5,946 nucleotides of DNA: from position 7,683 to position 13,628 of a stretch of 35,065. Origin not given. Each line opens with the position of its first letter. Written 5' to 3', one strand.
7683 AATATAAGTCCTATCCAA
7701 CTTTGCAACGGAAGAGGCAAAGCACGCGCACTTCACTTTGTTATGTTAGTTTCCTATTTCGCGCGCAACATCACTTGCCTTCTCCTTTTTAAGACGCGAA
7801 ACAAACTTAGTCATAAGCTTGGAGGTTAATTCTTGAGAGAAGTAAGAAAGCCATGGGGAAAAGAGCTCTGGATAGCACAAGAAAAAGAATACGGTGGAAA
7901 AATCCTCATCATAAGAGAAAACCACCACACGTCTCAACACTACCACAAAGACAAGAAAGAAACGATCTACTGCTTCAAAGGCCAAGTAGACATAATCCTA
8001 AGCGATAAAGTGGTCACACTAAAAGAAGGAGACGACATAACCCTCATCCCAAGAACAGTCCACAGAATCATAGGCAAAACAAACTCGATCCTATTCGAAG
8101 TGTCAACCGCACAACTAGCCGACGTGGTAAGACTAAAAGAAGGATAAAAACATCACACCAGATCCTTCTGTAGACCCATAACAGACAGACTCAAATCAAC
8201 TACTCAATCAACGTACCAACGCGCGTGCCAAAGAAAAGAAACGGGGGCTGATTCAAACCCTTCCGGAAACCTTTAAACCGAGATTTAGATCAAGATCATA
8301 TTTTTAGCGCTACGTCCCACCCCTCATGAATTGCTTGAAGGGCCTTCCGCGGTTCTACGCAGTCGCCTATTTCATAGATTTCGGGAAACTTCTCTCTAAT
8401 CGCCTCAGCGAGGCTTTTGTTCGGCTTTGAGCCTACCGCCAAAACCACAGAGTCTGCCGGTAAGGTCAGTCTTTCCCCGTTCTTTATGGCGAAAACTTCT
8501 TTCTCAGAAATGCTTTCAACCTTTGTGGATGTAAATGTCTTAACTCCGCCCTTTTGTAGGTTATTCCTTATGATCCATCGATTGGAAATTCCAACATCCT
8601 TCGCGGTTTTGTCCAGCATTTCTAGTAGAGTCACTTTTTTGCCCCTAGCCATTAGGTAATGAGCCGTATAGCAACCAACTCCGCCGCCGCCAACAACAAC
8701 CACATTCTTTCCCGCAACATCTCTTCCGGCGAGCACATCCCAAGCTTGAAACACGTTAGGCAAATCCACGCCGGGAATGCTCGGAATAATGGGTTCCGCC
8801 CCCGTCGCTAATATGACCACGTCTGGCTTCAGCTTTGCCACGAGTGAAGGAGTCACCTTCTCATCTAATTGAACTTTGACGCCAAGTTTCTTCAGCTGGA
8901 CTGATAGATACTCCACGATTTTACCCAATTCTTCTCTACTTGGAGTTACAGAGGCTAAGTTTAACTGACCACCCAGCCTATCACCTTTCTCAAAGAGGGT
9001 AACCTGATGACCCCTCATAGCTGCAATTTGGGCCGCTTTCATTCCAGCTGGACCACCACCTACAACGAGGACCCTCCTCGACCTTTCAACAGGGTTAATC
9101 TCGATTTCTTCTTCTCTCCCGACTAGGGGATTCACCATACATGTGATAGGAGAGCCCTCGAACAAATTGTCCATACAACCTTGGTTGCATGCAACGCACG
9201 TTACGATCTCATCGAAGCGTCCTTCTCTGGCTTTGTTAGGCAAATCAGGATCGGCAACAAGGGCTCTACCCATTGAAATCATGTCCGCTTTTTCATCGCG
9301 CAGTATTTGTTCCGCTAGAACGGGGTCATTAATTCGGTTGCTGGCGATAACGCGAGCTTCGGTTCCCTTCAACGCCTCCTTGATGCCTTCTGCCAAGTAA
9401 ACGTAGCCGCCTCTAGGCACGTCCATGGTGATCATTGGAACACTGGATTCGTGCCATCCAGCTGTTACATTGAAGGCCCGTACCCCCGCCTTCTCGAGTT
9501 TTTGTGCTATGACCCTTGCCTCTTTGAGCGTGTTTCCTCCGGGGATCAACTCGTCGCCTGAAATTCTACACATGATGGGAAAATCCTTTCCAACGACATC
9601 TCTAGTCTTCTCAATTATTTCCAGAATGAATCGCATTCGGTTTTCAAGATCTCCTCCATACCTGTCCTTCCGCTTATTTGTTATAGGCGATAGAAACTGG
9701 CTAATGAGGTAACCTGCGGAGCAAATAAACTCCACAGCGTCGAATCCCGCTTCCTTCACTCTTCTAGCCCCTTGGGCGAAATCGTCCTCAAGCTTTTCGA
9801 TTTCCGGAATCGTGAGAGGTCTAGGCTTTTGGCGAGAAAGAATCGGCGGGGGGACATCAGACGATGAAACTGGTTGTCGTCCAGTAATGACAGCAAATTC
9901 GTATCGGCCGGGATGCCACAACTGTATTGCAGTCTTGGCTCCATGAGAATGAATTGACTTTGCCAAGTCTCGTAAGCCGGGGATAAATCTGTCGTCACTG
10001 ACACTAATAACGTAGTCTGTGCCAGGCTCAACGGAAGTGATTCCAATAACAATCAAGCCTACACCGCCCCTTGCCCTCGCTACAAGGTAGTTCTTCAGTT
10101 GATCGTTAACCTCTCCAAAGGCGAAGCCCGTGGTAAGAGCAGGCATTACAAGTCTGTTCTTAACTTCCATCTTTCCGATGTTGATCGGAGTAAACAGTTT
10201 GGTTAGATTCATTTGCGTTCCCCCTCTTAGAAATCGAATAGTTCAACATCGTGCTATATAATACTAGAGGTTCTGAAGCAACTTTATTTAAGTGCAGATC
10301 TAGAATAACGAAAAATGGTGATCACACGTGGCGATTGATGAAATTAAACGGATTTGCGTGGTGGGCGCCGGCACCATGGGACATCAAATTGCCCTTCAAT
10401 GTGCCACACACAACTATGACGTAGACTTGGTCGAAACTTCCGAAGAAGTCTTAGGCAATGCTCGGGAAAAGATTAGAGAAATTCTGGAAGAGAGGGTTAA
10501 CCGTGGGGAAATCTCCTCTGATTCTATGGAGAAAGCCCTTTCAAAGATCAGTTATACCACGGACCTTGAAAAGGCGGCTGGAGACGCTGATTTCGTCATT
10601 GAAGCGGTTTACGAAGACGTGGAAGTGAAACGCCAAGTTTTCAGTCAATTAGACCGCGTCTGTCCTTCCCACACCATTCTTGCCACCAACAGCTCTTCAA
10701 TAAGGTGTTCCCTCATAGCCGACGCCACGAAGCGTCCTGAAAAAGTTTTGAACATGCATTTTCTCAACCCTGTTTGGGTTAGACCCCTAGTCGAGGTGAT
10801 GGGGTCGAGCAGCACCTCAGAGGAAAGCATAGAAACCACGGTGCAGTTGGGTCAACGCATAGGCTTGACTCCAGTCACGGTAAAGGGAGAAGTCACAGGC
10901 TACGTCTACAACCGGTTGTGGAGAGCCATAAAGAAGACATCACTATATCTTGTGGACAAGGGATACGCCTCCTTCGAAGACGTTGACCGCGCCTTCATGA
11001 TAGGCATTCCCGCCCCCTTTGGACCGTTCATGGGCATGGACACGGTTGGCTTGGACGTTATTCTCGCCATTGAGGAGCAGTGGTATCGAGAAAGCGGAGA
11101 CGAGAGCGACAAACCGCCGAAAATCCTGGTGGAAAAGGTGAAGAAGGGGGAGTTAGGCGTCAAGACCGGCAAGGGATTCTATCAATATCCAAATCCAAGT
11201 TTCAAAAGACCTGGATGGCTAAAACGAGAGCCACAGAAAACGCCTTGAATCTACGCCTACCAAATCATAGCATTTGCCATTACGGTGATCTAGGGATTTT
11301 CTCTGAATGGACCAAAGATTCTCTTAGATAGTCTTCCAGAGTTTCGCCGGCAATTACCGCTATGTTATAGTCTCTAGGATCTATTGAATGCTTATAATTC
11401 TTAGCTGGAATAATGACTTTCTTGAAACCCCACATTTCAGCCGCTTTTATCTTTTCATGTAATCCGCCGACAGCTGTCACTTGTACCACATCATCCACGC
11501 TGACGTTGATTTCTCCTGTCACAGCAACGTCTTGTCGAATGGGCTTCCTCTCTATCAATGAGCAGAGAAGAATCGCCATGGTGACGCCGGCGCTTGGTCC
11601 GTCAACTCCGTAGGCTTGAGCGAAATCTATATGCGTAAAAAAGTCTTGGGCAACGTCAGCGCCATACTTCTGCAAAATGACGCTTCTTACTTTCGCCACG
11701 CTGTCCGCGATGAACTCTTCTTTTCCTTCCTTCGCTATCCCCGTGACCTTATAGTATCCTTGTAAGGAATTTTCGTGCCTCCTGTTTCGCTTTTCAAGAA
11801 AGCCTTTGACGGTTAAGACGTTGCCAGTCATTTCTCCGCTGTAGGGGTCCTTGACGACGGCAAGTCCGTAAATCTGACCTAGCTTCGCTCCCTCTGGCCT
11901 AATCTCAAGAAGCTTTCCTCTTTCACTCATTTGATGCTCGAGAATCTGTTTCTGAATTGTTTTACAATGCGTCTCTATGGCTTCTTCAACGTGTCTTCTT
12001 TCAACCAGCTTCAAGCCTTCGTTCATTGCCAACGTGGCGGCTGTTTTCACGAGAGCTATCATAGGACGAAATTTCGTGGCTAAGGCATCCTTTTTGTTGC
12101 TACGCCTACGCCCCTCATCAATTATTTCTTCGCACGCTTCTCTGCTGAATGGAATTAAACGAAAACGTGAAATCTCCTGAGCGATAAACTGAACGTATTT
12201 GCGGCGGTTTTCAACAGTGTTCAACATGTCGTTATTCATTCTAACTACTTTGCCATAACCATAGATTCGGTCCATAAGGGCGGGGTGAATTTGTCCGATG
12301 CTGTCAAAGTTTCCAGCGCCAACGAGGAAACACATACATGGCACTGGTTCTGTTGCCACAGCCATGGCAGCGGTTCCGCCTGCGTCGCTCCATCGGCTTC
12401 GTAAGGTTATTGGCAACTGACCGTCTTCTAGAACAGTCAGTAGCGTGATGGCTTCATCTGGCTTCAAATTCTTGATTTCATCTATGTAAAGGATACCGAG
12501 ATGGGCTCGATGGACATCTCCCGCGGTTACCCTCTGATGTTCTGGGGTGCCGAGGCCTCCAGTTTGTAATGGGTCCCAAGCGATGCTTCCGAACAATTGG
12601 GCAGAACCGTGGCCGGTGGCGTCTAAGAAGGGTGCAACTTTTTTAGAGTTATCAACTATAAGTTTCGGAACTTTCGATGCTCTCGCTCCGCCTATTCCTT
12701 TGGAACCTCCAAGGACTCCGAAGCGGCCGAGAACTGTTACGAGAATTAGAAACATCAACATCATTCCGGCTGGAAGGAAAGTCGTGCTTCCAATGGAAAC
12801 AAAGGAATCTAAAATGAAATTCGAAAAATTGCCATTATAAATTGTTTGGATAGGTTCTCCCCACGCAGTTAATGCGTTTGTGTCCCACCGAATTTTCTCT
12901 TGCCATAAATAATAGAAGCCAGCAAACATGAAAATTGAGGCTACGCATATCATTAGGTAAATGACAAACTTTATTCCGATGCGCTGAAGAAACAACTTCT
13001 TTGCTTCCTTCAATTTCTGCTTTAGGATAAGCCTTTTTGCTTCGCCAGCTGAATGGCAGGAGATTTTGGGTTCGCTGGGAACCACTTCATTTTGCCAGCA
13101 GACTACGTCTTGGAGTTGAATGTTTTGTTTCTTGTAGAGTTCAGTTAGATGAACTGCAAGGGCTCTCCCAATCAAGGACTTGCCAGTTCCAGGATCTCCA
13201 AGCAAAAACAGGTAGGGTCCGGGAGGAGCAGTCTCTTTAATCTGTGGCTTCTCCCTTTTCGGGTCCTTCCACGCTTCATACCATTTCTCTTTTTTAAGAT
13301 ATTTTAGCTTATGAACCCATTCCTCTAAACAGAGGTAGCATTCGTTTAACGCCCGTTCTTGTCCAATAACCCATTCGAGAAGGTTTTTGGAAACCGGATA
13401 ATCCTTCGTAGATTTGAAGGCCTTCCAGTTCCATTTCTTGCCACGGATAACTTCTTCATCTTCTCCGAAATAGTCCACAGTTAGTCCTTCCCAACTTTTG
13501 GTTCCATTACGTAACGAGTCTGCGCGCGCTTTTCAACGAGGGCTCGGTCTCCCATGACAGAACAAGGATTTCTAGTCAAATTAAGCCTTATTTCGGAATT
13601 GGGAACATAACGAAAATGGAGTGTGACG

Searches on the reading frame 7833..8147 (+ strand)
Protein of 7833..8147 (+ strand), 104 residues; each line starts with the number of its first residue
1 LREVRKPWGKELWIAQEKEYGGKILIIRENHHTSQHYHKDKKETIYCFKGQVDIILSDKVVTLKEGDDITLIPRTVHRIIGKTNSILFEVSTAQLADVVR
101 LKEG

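Call 32: search_protein_families(library=pfam, proteins=[window:7833-8147:+], max_evalue=0.001)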
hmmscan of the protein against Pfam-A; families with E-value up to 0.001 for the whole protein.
window:7833-8147:+ (104 aa): 3 families
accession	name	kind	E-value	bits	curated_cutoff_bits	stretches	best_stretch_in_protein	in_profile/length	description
PF07385.18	Lyx_isomer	-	3.5e-08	33.4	20.8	0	15-47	82-114/222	D-lyxose isomerase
PF07883.17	Cupin_2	-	6.8e-08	32.5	27.2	1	30-83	8-60/70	Cupin domain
PF01050.24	MannoseP_isomer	-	6.6e-07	30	23.6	1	2-94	10-104/116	Mannose-6-phosphate isomerase C-terminal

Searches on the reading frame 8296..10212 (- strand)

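Call 32: search_protein_families(library=pfam, proteins=[window:8296-10212:-], max_evalue=0.001)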
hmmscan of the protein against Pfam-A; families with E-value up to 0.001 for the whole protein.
window:8296-10212:- (638 aa): 20 families
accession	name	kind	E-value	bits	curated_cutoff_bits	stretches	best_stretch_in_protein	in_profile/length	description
PF00724.26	Oxidored_FMN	-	1e-68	232.6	27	1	5-334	1-341/342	NADH:flavin oxidoreductase / NADH oxidase family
PF07992.20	Pyr_redox_2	-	6e-36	124.8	26.1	1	380-631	2-291/291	Pyridine nucleotide-disulphide oxidoreductase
PF00070.33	Pyr_redox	-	2.7e-17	63.5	22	2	503-572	1-70/82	Pyridine nucleotide-disulphide oxidoreductase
PF01266.30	DAO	-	2.1e-16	60.8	27.9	2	504-532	2-30/353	FAD dependent oxidoreductase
PF13450.12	NAD_binding_8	-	2.8e-15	56.8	21.9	2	383-417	1-35/68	NAD(P)-binding Rossmann-like domain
PF13738.12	Pyr_redox_3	-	4.6e-15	56.1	30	1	460-603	122-275/305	Pyridine nucleotide-disulphide oxidoreductase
PF03486.20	HI0933_like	-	2e-14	54.1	50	1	380-419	2-41/244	HI0933-like protein Rossmann domain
PF12831.13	FAD_oxidored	-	6.2e-11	42.7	27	1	381-424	2-45/416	FAD dependent oxidoreductase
PF00890.30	FAD_binding_2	-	1.8e-09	37.7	20.4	1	381-421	2-42/414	FAD binding domain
PF01494.25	FAD_binding_3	-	1.1e-08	35.1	22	0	380-410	3-33/349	FAD binding domain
PF01262.27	AlaDh_PNT_C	-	1.6e-07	31.5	23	1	379-411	29-61/214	Alanine dehydrogenase/PNT, C-terminal domain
PF13241.12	NAD_binding_7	-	4.1e-07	31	22.1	0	498-531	4-37/104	Putative NAD(P)-binding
PF01134.28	GIDA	-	2.4e-06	27.3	22.1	1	381-414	2-36/391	Glucose inhibited division protein A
PF01946.23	Thi4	-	2.2e-05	24.3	26.2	0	381-416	20-56/235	Thi4 family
PF01593.30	Amino_oxidase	-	2.6e-05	24.1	19.8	0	389-416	2-29/443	Flavin containing amine oxidoreductase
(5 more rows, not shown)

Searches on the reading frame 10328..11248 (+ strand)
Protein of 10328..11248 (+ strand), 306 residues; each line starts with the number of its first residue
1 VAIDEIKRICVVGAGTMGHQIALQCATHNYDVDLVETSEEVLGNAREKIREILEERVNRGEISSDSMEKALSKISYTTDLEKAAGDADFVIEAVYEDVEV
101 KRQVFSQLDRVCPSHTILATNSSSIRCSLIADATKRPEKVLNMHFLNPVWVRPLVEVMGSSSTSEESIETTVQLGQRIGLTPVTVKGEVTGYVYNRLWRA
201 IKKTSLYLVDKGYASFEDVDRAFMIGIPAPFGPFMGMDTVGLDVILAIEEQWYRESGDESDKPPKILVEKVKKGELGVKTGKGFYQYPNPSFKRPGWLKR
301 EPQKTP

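Call 32: search_protein_families(library=pfam, proteins=[window:10328-11248:+], max_evalue=0.001)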
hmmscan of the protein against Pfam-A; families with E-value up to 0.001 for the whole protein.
window:10328-11248:+ (306 aa): 6 families
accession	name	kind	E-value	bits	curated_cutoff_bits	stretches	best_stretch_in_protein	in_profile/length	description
PF02737.24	3HCDH_N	-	9.8e-62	208.5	22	1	9-186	2-178/180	3-hydroxyacyl-CoA dehydrogenase, NAD binding domain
PF00725.27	3HCDH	-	6.8e-23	81.5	22.1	1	191-287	1-97/97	3-hydroxyacyl-CoA dehydrogenase, C-terminal domain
PF01210.29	NAD_Gly3P_dh_N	-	2.6e-07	31.2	23.1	1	9-125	2-106/158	NAD-dependent glycerol-3-phosphate dehydrogenase N-terminus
PF07992.20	Pyr_redox_2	-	4.7e-06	26.7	26.1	1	7-63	143-199/291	Pyridine nucleotide-disulphide oxidoreductase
PF03446.21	NAD_binding_2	-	4e-05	24.1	21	1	8-119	1-90/161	NAD binding domain of 6-phosphogluconate dehydrogenase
PF00070.33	Pyr_redox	-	0.00045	21.1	22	1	8-58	1-51/82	Pyridine nucleotide-disulphide oxidoreductase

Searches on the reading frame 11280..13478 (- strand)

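Call 32: search_protein_families(library=pfam, proteins=[window:11280-13478:-], max_evalue=0.001)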
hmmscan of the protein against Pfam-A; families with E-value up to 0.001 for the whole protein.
window:11280-13478:- (732 aa): 5 families
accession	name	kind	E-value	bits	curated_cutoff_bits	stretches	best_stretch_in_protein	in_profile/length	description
PF05362.19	Lon_C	-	3.6e-20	72.9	21.1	1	529-700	23-178/205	Lon protease (S16) C-terminal proteolytic domain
PF20436.4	LonB_AAA-LID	-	1.4e-09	38.3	22.4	1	443-503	1-61/65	Archaeal LonB, AAA+ ATPase LID domain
PF01078.27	Mg_chelatase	-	4.7e-09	36.4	20.3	1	315-382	95-162/207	Magnesium chelatase, subunit ChlI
PF00158.32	Sigma54_activat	-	7e-06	26.3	20.2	0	318-355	85-122/168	Sigma-54 interaction domain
PF07728.20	AAA_5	-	4.1e-05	24.1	22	0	90-112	2-24/139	AAA domain (dynein-related subfamily)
